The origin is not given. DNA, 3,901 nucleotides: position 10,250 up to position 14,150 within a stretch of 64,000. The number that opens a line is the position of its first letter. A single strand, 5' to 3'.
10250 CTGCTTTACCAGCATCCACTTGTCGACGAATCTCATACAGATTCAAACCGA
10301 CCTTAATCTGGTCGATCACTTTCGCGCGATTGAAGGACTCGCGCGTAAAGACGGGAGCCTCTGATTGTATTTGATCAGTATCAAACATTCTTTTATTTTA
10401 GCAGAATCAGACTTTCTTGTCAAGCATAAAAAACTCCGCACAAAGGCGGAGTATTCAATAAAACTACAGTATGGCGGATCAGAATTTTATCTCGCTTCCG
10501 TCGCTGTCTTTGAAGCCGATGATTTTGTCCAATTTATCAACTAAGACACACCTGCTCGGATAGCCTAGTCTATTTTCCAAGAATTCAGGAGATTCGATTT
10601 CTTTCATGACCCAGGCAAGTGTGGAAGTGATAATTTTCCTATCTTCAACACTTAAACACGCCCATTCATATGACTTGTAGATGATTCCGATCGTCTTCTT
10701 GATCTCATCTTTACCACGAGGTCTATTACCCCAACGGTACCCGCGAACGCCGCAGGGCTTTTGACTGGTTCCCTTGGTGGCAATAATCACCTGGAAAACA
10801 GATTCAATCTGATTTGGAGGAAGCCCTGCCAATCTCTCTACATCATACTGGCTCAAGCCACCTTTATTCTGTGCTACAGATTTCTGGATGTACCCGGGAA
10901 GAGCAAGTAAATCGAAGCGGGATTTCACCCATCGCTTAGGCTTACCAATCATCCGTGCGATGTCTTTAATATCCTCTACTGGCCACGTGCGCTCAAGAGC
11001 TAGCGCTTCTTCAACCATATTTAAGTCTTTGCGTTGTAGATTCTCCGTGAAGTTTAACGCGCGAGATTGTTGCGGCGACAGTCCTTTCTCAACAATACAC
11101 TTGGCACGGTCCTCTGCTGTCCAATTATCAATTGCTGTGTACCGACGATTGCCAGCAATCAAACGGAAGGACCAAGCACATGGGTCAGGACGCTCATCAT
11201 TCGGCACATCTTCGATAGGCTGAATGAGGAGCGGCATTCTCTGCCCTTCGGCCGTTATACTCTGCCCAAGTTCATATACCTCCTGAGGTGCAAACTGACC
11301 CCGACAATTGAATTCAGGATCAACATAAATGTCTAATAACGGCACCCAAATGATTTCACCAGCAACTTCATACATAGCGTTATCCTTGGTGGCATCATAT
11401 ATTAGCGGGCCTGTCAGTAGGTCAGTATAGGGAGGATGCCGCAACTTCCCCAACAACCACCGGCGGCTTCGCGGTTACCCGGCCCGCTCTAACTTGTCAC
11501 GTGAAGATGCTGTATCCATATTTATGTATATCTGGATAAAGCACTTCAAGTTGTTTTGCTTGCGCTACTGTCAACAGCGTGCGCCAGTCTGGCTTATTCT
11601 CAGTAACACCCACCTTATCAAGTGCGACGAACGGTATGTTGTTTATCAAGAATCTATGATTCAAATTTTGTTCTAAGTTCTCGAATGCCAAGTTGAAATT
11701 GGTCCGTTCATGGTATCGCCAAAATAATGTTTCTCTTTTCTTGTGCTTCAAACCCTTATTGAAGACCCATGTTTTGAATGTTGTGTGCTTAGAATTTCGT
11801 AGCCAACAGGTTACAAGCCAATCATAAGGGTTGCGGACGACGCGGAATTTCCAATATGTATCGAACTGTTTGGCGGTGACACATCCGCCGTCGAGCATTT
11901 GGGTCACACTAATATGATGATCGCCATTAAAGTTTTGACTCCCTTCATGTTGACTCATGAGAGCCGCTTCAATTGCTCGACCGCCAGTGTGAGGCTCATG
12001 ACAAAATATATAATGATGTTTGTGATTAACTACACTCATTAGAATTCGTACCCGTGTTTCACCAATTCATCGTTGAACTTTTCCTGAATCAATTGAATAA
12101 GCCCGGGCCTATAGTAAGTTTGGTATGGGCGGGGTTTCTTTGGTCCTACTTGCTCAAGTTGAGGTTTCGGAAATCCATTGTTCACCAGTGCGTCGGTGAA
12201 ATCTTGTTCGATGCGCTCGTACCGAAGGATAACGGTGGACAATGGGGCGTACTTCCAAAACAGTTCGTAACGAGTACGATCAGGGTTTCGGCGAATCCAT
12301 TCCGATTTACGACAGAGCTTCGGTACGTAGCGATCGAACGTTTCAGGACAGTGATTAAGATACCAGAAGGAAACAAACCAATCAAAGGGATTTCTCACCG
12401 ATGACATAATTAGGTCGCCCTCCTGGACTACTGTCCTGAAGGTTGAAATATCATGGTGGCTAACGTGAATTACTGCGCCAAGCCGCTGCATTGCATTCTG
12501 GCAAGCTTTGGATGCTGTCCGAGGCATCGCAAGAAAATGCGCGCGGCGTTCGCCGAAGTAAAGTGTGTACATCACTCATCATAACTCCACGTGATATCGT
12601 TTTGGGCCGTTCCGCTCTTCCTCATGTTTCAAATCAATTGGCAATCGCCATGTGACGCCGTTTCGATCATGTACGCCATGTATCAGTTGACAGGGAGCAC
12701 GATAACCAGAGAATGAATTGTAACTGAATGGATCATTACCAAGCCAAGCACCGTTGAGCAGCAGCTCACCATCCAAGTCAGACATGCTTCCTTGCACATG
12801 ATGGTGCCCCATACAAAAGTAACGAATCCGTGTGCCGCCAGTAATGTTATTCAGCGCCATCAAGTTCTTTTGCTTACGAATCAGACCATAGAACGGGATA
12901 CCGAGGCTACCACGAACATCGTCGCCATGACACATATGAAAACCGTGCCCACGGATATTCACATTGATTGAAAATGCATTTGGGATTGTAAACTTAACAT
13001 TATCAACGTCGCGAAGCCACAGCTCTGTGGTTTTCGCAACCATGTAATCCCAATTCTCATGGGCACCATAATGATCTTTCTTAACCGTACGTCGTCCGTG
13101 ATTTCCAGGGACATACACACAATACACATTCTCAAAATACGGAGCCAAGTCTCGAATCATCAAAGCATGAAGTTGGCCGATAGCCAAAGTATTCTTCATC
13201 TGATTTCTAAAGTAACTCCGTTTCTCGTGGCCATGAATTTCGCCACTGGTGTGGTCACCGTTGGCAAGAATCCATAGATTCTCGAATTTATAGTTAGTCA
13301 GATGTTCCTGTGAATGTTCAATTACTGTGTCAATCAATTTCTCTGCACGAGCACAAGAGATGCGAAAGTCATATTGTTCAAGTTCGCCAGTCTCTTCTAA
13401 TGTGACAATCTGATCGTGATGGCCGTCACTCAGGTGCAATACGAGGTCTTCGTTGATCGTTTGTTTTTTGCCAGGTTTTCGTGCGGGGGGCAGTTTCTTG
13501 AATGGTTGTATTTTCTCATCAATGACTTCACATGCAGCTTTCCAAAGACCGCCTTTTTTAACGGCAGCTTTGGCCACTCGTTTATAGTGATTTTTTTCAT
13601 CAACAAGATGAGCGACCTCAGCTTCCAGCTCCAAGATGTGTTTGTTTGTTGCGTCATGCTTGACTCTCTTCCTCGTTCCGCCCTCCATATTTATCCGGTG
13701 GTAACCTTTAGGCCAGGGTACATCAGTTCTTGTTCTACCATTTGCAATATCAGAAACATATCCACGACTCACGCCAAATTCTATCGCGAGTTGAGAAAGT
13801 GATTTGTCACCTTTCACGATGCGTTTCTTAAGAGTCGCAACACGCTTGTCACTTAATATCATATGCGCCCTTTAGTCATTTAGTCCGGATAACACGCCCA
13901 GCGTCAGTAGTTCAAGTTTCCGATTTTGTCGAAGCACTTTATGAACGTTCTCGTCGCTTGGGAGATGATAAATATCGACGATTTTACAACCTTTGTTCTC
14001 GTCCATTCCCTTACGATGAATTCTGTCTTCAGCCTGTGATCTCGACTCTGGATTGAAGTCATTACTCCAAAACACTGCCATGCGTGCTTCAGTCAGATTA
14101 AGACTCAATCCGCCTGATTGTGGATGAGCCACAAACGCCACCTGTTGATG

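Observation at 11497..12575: Tandem duplicated sulfotransferase-fold genes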

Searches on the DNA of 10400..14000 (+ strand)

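Call 6: search_dna_similar(query=window:10400-14000:+, collection=phages, mode=near, max_rows=20)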
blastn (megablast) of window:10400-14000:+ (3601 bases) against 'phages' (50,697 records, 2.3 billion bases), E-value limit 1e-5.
No match.

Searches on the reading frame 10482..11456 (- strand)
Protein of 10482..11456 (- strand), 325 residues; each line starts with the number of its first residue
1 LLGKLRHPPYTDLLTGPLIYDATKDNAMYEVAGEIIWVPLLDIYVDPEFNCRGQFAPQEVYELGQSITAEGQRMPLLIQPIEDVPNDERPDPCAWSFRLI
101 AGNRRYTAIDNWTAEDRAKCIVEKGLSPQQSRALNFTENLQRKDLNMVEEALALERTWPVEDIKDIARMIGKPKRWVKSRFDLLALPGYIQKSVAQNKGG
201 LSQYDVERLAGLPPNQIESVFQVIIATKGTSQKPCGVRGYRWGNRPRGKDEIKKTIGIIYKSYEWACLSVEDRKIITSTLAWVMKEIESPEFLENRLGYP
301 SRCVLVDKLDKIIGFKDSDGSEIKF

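Call 4: search_protein_families(library=pfam, proteins=[window:10482-11456:-], max_evalue=1)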
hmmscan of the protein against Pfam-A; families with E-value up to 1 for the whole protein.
window:10482-11456:- (325 aa): 4 families
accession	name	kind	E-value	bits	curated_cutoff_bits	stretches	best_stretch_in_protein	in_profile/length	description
PF17762.8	HTH_ParB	-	2e-05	25.1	22.6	1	143-228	1-87/102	ParB HTH domain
PF02195.25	ParB_N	-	0.0031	18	26.3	1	48-141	15-95/95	ParB N-terminal domain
PF08535.16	KorB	-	0.11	12.9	22.3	1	164-193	7-36/89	KorB domain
PF04714.18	BCL_N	-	0.96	9.9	25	0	238-265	2-29/49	BCL7, N-terminal conserver region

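Call 5: search_protein_families(library=phrogs, proteins=[window:10482-11456:-], max_evalue=0.01)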
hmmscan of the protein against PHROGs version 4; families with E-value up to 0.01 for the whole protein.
window:10482-11456:- (325 aa): 8 families
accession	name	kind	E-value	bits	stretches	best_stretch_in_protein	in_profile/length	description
phrog_3264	-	DNA, RNA and nucleotide metabolism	1e-15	59.2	1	33-180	47-181/337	ParB-like partition protein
phrog_4715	-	DNA, RNA and nucleotide metabolism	1.2e-11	44.7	1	50-222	161-341/630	ParB-like partition protein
phrog_1033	-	DNA, RNA and nucleotide metabolism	2.2e-11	45.2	1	33-197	31-189/334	ParB-like partition protein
phrog_6218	-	DNA, RNA and nucleotide metabolism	6.1e-08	33.2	1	44-198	14-156/506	ParB-like partition protein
phrog_18726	-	unknown function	2.9e-07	30.6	1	119-197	109-187/572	-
phrog_620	-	DNA, RNA and nucleotide metabolism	4.4e-05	24.7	1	48-139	21-95/217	ParB-like partition protein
phrog_498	-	other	0.0036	16.9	1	50-155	49-139/633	DNA methyltransferase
phrog_21315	-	unknown function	0.0053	16.8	1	58-169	30-122/415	-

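Call 72: search_protein_families(library=padloc, proteins=[window:10482-11456:-], max_evalue=0.01)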
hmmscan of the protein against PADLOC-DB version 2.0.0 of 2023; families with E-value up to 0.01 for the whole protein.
window:10482-11456:- (325 aa): 0 families

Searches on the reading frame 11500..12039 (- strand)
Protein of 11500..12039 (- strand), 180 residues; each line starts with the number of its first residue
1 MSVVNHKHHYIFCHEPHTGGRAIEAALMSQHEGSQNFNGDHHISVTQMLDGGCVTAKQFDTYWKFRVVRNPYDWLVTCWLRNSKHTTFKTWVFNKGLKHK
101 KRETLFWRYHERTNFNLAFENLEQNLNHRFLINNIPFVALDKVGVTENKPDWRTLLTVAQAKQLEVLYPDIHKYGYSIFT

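Call 4: search_protein_families(library=pfam, proteins=[window:11500-12039:-], max_evalue=1)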
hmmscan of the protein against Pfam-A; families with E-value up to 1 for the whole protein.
window:11500-12039:- (180 aa): 1 family
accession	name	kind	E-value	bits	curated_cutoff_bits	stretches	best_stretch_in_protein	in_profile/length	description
PF03567.20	Sulfotransfer_2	-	0.0022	18.6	22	1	3-110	4-130/252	Sulfotransferase family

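Call 5: search_protein_families(library=phrogs, proteins=[window:11500-12039:-], max_evalue=0.01)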
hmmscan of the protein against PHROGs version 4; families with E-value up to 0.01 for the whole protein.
window:11500-12039:- (180 aa): 1 family
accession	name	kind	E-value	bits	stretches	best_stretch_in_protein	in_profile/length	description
phrog_3347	-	moron, auxiliary metabolic gene and host takeover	0.0013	19.7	1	5-80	6-94/219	Galactose-3-O-sulfotransferase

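Call 8: search_dna_similar(query=window:11500-12039:-, collection=phages, mode=protein, max_rows=30, max_evalue=0.001)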
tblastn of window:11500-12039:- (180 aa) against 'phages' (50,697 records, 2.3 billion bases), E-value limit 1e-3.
No match.

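Call 13: find_homologous_proteins(query=window:11500-12039:-, max_evalue=0.001)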
Query window:11500-12039:- (180 aa): 18 proteins with E <= 0.001 among 40 candidates.
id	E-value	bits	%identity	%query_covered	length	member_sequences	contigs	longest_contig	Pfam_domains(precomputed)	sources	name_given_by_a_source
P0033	1.0e-123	428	100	100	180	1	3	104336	-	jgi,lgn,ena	-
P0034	1.1e-83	298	74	99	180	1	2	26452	-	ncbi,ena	-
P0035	1.5e-76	274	65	99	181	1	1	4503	-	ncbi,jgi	-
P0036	2.2e-66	241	62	99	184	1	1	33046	-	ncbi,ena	-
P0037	1.3e-63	232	59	99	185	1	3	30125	-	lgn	-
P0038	5.7e-60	220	55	99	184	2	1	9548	-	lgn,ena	-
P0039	5.5e-59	217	56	99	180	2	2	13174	-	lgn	-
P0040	8.7e-58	213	56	99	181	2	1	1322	-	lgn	-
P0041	1.2e-54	203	57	99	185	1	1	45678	-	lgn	-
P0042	4.0e-54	201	57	99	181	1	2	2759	-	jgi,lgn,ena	-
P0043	7.9e-54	200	54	99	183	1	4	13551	-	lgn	-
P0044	4.0e-53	198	54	99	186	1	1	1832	-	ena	-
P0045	1.1e-52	197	52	99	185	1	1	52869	PF03567.21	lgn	-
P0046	1.7e-50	189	53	100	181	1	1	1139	-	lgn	-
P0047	8.2e-44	168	52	83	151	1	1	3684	-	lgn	-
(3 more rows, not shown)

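Call 27: find_encoding_contigs(protein=P0033, flank=2000, max_places=4)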
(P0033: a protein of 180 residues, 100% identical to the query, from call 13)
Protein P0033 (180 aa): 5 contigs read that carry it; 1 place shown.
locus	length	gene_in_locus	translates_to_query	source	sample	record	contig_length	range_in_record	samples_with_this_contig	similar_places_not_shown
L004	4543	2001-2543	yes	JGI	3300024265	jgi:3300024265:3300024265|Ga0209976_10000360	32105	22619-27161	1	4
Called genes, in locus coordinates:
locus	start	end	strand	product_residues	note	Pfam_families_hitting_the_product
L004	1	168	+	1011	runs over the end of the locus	-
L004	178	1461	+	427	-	-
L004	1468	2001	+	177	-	-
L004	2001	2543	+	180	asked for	-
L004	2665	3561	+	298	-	PF02195:ParB_N (weak), PF17762:HTH_ParB (faint)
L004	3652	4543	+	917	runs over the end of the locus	PF00476:DNA_pol_A (faint)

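Call 29: predict_structure(alignment_id=A2)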
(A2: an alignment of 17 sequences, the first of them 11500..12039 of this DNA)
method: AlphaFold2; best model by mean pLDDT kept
length: 180 residues; sequences in the alignment: 17
mean_pLDDT: 86.1   pTM: 0.81
mean pLDDT of the five models: 86.1, 85.5, 83.7, 83.4, 82.3
residues with pLDDT >= 90: 71; 70-90: 95; 50-70: 14; < 50: 0
segments of 3 or more residues with pLDDT < 50: none
pLDDT, mean of each block of 10 residues (from residue 1): 93 86 91 82 83 93 91 87 89 85 73 87 90 93 71 91 87 77
secondary structure, 60 per line:
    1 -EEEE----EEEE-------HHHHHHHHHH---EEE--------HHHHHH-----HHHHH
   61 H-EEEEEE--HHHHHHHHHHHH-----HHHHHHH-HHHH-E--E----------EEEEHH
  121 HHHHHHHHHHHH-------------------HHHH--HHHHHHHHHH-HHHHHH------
elements in order: E2-5 E10-13 H21-30 E34-36 H45-50 H56-61 E63-68 H71-82 H88-94 H96-99 E115-118 H119-132 H152-155 H158-167 H169-174

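Call 34: fold_search(model_id=the predicted structure, library=pdb)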
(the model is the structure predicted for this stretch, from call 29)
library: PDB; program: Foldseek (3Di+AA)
matches with E <= 10: 211; with E <= 0.001: 0
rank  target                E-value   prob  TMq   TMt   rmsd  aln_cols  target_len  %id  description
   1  1ov4                  5.1e-03  0.99  0.54  0.39   7.7       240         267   14  Crystal structure of human DHEA-ST complexed with androsterone (released 2004-02-17)
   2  4ifb_A                7.1e-03  0.98  0.54  0.38   7.2       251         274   14  Crystal structure of SULT 2A1 LLGG mutant with PAPS (released 2013-02-06)
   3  2qp3                  7.1e-03  0.94  0.37  0.27   7.7       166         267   19  Identification and Characterization of Two Amino Acids Critical for the Substrate Inhibition of SULT2A1 (released 2008-07-29)
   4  2qp4                  8.1e-03  0.97  0.41  0.29   7.7       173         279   15  Identification and Characterization of Two Amino Acids Critical for the Substrate Inhibition of SULT2A1 (released 2008-07-29)
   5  1zd1_A                8.6e-03  0.95  0.48  0.37   7.7       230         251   13  Human Sulfortransferase SULT4A1 (released 2005-04-26)
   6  5t05_B                1.2e-02  0.94  0.50  0.17   8.4       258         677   11  Crystal structure of heparan sulfate 6-O-sulfotransferase with bound PAP and IdoA2S containing hexasaccharide substrat (released 2017-02-01)
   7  1x8j_A                1.3e-02  0.95  0.42  0.25   8.4       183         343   14  Crystal structure of retinol dehydratase in complex with androsterone and inactive cofactor PAP (released 2005-02-08)
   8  3bfx_A                1.7e-02  0.90  0.49  0.38   7.6       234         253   14  Crystal structure of human sulfotransferase SULT1C1 in complex with PAP (released 2007-12-04)
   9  1j99                  1.8e-02  0.92  0.53  0.37   8.1       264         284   14  CRYSTAL STRUCTURE OF HUMAN DEHYDROEPIANDROSTERONE SULFOTRANSFERASE IN COMPLEX WITH SUBSTRATE (released 2002-05-24)
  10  3bfx_B                2.0e-02  0.92  0.51  0.40   6.8       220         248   15  Crystal structure of human sulfotransferase SULT1C1 in complex with PAP (released 2007-12-04)
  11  1zd1_B                2.2e-02  0.90  0.51  0.40   6.9       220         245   14  Human Sulfortransferase SULT4A1 (released 2005-04-26)
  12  5t03_A                2.2e-02  0.89  0.48  0.17   8.4       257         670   10  Crystal structure of heparan sulfate 6-O-sulfotransferase with bound PAP and glucuronic acid containing hexasaccharide (released 2017-02-01)
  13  5t03_B                2.3e-02  0.92  0.52  0.17   7.5       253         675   11  Crystal structure of heparan sulfate 6-O-sulfotransferase with bound PAP and glucuronic acid containing hexasaccharide (released 2017-02-01)
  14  1fmj_A                4.7e-02  0.82  0.41  0.24   8.6       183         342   14  CRYSTAL STRUCTURE OF MERCURY DERIVATIVE OF RETINOL DEHYDRATASE IN A COMPLEX WITH RETINOL AND PAP (released 2001-05-02)
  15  2gwh_A                5.0e-02  0.84  0.41  0.28   6.4       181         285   13  Human Sulfotranferase SULT1C2 in complex with PAP and pentachlorophenol (released 2006-05-16)
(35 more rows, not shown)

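Call 51: search_solved_structures(query=A2, max_evalue=10, show_alignments=4)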
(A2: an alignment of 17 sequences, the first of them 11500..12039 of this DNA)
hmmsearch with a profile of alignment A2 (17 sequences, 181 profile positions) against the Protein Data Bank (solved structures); distinct sequences matched with E-value up to 10: 1.
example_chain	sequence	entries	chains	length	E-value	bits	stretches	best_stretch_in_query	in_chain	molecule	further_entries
3iwg_A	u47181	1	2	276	0.79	12.7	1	44-113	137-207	Acetyltransferase, GNAT family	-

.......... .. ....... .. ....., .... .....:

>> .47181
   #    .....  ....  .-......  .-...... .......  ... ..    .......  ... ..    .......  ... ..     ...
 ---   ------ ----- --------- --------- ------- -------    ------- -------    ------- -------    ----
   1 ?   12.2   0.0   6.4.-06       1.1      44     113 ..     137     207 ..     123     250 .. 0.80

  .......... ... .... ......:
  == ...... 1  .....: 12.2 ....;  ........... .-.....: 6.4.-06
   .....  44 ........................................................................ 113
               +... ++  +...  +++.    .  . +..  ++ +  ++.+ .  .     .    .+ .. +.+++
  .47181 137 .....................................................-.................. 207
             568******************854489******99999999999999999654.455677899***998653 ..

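Call 72: search_protein_families(library=padloc, proteins=[window:11500-12039:-], max_evalue=0.01)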
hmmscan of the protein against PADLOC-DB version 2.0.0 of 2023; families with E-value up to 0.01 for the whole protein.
window:11500-12039:- (180 aa): 0 families
